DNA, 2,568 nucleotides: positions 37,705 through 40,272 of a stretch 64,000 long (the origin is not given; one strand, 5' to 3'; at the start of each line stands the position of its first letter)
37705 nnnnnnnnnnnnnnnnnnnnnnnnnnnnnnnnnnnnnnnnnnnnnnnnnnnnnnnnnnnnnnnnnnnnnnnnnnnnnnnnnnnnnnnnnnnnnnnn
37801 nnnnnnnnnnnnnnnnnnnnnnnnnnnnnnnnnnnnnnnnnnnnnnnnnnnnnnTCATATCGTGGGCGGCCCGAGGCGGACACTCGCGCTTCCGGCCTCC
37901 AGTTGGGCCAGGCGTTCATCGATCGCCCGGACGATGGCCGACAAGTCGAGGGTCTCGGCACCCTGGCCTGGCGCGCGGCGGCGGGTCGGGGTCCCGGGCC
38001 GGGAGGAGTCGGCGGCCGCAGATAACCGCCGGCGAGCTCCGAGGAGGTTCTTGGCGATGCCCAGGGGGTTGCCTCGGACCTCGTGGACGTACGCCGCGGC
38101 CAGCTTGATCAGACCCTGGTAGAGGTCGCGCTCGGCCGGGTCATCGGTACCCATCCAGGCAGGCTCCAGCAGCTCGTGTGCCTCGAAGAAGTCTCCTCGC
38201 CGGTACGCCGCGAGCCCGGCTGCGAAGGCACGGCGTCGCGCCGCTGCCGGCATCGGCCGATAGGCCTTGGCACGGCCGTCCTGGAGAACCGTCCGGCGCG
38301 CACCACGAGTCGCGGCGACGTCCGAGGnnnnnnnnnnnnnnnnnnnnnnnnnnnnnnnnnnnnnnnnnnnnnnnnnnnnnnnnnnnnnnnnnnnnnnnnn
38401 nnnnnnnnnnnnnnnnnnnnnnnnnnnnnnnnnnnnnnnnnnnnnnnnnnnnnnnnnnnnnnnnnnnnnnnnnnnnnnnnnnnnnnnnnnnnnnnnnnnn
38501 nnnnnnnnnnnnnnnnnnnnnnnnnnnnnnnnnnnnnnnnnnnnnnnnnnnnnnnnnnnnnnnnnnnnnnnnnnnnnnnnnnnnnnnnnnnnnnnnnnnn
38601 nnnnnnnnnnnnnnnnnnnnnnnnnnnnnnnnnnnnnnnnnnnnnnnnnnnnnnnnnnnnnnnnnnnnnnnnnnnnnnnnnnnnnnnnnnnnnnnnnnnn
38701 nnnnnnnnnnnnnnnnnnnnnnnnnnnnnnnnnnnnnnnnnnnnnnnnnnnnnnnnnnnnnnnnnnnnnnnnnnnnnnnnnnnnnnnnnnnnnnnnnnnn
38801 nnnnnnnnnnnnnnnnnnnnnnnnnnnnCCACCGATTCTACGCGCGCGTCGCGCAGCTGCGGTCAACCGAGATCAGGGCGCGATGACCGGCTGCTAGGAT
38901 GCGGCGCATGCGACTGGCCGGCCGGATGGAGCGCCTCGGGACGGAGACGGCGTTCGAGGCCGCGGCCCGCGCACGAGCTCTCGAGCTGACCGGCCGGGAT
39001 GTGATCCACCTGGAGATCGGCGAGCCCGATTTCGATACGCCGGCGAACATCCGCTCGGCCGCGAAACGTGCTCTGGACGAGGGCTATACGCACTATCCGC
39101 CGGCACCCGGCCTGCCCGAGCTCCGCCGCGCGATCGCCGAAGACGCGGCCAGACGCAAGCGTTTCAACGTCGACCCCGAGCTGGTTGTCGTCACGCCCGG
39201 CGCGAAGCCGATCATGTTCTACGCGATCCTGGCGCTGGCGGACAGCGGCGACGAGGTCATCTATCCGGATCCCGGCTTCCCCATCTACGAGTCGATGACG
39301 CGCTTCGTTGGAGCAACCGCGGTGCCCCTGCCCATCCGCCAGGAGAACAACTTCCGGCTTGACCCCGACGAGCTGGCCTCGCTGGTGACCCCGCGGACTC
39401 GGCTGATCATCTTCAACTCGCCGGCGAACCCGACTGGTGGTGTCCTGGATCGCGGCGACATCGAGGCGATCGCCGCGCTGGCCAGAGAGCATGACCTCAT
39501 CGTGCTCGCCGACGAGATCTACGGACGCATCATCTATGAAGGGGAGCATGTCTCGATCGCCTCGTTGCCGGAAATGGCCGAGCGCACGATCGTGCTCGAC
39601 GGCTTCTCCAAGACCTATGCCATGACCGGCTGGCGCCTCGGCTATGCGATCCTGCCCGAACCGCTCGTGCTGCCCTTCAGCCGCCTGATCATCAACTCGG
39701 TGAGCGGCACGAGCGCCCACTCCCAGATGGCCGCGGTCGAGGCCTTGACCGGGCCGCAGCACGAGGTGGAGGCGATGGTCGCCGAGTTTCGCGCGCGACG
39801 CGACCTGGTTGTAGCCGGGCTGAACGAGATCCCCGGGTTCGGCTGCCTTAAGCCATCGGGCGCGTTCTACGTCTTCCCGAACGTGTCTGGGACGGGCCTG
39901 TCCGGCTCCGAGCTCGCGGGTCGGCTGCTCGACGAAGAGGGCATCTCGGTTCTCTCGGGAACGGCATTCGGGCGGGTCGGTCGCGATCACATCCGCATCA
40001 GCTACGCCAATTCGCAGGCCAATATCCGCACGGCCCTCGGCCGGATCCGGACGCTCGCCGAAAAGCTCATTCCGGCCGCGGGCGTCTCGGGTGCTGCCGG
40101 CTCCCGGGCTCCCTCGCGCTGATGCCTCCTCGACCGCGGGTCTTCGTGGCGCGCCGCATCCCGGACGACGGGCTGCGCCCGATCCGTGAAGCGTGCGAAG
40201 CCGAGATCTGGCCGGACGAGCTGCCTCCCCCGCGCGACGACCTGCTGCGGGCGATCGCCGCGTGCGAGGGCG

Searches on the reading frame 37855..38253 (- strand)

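Call 25: search_protein_families(library=pfam, proteins=[window:37855-38253:-], max_evalue=0.001)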
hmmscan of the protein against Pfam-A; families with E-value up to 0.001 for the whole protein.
window:37855-38253:- (132 aa): 1 family
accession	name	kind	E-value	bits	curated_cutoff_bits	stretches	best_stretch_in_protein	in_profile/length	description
PF03745.19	DUF309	-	2.4e-19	69.2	27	1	11-67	2-57/59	Domain of unknown function (DUF309)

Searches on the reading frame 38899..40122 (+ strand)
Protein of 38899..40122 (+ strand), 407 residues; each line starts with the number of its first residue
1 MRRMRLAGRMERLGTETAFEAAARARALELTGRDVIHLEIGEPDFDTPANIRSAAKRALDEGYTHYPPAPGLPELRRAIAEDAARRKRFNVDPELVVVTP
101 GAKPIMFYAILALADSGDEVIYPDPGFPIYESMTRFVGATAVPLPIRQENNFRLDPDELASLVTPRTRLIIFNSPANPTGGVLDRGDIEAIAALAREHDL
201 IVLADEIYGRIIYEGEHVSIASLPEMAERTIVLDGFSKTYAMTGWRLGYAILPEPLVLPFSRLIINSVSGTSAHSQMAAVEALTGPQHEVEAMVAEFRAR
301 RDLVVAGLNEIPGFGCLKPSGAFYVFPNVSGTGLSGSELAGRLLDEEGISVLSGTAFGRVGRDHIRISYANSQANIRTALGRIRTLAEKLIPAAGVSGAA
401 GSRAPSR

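Call 25: search_protein_families(library=pfam, proteins=[window:38899-40122:+], max_evalue=0.001)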
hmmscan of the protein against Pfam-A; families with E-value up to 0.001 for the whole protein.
window:38899-40122:+ (407 aa): 4 families
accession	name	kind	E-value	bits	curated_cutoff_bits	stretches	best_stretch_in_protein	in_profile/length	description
PF00155.27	Aminotran_1_2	-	2.9e-72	244.3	19.7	1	34-383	2-361/361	Aminotransferase class I and II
PF01041.23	DegT_DnrJ_EryC1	-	7.8e-09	35.6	19.8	1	114-205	61-145/360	DegT/DnrJ/EryC1/StrS aminotransferase family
PF01053.26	Cys_Met_Meta_PP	-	9.5e-09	34.7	27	1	107-206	81-174/381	Cys/Met metabolism PLP-dependent enzyme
PF00266.25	Aminotran_5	-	8.9e-06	25.4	21.5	0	94-205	62-175/371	Aminotransferase class-V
